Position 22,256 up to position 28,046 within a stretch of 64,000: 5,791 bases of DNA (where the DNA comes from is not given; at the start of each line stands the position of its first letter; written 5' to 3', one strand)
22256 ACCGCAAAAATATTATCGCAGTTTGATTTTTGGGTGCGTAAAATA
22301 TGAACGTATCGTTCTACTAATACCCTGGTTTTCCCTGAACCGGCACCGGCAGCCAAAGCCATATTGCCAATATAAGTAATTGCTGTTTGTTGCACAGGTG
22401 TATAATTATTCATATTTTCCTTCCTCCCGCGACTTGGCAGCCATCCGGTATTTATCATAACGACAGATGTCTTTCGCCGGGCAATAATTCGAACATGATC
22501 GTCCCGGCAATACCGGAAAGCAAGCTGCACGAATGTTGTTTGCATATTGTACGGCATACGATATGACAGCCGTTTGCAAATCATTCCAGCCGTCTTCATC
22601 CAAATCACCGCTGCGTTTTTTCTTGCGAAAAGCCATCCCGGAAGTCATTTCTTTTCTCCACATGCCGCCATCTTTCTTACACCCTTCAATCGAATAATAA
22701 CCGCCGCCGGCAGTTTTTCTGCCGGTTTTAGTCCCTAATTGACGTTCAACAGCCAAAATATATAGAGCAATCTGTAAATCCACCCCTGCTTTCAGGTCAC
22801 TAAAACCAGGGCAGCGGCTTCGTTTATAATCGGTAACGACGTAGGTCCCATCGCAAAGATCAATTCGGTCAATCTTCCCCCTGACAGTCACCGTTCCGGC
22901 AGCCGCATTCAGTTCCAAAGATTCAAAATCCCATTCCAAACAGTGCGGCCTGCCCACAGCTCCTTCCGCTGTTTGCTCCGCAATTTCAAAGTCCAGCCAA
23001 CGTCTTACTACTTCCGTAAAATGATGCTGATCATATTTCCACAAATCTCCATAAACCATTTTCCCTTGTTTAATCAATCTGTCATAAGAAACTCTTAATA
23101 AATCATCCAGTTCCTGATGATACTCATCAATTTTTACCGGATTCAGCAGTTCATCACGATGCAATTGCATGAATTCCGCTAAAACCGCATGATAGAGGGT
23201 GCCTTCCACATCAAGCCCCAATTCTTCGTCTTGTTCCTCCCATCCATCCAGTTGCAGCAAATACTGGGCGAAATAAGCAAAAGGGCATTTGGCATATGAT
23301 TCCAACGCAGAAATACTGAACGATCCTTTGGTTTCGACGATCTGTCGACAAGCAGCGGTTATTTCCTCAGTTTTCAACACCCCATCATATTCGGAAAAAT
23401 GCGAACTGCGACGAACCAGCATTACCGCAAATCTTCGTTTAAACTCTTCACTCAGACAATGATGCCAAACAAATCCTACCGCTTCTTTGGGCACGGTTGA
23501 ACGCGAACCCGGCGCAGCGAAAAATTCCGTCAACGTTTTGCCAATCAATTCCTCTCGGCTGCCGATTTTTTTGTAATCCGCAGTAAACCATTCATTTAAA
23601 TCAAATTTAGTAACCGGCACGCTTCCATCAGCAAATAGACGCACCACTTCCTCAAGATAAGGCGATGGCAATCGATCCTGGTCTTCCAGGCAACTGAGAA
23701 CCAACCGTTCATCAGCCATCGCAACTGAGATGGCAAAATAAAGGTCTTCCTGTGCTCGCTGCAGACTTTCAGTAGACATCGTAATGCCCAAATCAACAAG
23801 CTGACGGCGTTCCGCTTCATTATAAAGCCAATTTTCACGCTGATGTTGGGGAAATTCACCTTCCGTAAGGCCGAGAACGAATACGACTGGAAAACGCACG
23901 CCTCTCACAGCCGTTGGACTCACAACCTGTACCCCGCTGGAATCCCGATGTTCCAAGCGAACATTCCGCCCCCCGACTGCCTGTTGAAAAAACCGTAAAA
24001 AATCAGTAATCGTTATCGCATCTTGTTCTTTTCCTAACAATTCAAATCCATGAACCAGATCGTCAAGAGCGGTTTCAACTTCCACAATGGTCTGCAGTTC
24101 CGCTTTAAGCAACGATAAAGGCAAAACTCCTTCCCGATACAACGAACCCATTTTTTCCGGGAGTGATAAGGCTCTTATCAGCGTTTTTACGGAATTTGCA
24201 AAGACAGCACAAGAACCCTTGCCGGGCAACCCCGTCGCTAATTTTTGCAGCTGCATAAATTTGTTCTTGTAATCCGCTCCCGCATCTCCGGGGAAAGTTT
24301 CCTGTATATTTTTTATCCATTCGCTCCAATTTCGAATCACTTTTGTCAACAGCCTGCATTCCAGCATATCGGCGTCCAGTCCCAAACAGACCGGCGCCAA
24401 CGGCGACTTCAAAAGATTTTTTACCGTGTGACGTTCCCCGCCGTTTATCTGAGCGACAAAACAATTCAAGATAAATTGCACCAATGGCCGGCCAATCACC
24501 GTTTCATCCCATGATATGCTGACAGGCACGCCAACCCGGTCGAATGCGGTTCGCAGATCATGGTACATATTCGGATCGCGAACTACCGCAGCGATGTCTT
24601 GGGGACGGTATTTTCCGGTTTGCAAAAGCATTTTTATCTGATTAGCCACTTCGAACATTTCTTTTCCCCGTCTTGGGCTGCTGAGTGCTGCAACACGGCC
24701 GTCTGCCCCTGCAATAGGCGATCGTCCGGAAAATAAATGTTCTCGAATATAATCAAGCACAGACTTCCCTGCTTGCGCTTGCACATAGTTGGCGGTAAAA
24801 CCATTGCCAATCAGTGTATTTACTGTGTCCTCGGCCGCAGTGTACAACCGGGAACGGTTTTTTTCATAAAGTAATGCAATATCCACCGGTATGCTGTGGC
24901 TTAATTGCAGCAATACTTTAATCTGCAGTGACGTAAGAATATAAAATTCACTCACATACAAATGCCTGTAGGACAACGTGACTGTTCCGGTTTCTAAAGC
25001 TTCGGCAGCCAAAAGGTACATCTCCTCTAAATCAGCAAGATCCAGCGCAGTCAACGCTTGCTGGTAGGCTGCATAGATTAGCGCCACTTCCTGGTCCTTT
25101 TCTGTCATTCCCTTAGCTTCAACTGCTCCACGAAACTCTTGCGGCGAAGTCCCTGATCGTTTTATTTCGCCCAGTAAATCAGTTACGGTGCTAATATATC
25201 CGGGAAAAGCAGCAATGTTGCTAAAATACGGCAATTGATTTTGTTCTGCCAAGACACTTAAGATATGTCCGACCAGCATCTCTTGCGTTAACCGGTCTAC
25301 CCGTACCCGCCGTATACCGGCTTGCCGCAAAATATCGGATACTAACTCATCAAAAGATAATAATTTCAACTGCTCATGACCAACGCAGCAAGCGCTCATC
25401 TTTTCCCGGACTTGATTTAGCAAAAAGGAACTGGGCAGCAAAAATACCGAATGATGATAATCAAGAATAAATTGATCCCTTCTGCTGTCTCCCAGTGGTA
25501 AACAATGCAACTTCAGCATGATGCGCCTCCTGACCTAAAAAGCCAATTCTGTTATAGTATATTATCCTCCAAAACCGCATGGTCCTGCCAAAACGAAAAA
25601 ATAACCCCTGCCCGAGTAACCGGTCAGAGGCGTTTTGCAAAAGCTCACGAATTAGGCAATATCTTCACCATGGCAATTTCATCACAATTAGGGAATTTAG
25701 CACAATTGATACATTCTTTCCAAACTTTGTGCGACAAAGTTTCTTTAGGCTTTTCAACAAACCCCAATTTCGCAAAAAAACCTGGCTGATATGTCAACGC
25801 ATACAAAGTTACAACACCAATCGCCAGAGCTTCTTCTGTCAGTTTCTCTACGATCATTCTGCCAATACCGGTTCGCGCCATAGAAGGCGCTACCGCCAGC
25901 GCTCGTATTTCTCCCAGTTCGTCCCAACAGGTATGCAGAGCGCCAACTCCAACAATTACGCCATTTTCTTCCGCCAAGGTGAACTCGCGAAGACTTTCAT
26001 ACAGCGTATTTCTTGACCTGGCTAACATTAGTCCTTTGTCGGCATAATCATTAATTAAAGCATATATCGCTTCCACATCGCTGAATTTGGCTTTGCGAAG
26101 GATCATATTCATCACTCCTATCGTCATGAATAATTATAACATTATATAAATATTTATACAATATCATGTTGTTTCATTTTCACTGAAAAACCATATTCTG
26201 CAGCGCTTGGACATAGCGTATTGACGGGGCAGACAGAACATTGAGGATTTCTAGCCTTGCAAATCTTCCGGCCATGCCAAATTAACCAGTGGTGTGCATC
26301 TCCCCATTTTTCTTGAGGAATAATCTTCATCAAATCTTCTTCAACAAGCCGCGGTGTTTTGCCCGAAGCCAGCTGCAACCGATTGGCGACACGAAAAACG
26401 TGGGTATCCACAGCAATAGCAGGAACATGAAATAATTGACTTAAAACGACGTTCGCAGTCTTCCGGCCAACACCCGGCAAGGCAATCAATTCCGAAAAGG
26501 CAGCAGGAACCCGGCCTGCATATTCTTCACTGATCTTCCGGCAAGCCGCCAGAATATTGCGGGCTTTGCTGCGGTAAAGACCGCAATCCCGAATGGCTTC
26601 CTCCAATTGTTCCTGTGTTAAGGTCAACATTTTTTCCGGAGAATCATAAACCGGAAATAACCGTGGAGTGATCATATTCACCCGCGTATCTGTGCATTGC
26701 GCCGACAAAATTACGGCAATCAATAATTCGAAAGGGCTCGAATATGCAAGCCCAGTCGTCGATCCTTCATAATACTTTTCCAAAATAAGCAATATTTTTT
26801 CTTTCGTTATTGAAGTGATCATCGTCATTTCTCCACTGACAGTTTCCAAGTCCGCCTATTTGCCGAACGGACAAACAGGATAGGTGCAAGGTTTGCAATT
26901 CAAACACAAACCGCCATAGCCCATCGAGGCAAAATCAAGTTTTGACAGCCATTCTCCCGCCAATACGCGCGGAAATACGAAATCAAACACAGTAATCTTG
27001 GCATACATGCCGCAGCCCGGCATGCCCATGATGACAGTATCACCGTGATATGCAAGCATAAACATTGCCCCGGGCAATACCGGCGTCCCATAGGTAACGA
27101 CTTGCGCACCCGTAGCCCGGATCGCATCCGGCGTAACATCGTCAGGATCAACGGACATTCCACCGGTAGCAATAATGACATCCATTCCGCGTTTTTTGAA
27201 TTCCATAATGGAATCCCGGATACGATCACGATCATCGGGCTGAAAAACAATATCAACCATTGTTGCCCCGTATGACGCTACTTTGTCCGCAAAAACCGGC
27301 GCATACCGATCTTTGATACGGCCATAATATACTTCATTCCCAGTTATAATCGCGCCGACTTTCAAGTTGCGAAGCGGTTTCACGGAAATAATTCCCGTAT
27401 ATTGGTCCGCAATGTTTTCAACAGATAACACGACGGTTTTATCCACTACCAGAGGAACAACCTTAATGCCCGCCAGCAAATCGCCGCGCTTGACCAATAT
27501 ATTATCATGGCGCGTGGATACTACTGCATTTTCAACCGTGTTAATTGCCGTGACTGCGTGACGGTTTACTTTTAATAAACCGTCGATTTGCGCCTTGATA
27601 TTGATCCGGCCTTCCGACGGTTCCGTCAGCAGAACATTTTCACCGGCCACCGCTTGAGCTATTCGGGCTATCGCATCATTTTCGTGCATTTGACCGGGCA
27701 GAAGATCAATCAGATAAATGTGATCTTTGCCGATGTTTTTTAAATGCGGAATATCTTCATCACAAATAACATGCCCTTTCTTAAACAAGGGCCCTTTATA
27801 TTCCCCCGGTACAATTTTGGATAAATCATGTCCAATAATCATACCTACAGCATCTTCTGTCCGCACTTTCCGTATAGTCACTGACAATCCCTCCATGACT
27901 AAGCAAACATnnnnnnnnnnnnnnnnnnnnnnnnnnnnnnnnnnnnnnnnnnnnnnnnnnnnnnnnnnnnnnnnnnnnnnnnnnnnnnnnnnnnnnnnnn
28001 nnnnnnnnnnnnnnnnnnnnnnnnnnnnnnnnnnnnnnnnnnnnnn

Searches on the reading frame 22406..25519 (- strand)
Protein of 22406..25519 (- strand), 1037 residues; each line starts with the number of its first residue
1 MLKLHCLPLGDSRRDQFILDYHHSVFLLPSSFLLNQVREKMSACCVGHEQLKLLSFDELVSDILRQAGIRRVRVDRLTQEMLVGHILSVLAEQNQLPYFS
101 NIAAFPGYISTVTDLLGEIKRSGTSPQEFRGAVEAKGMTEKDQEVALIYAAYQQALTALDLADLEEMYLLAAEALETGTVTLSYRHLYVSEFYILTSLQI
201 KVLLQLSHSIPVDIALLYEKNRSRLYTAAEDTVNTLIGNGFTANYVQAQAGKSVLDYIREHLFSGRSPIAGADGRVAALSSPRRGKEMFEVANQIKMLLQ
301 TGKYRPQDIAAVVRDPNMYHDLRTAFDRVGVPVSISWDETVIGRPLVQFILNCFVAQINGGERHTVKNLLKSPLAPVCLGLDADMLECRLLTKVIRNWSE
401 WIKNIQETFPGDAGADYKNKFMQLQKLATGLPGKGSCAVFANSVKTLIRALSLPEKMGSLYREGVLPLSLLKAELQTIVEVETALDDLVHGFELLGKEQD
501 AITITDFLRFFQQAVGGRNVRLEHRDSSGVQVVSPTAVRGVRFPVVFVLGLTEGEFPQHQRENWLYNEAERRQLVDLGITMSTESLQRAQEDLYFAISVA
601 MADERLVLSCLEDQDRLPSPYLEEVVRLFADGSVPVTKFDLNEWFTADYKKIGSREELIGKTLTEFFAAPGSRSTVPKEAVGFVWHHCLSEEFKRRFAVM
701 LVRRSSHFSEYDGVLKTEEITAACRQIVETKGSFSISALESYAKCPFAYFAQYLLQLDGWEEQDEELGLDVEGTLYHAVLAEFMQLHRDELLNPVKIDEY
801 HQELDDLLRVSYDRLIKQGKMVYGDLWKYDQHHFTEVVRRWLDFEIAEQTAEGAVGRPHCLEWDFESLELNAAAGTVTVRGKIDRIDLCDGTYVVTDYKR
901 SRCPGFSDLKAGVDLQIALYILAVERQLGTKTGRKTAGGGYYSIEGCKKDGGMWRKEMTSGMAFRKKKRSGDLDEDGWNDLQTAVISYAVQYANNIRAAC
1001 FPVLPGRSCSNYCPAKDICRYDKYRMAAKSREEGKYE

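Call 39: search_protein_families(library=pfam, proteins=[window:22406-25519:-], max_evalue=0.000001)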
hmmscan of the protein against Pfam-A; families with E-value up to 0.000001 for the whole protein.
window:22406-25519:- (1037 aa): 2 families
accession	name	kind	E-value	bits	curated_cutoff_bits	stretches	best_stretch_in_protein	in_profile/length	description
PF12705.13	PDDEXK_1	-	3.7e-36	125.8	22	1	733-1020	1-247/247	PD-(D/E)XK nuclease superfamily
PF21445.3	ADDB_N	-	4.7e-15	56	26.6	1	50-223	58-238/290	ADDB, N-terminal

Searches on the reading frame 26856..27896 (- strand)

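Call 39: search_protein_families(library=pfam, proteins=[window:26856-27896:-], max_evalue=0.000001)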
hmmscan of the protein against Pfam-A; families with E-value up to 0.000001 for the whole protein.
window:26856-27896:- (346 aa): 1 family
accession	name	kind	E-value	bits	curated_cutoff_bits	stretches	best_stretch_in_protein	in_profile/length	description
PF00994.29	MoCF_biosynth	-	8.2e-24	84.4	26.6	1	182-311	2-142/144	Probable molybdopterin binding domain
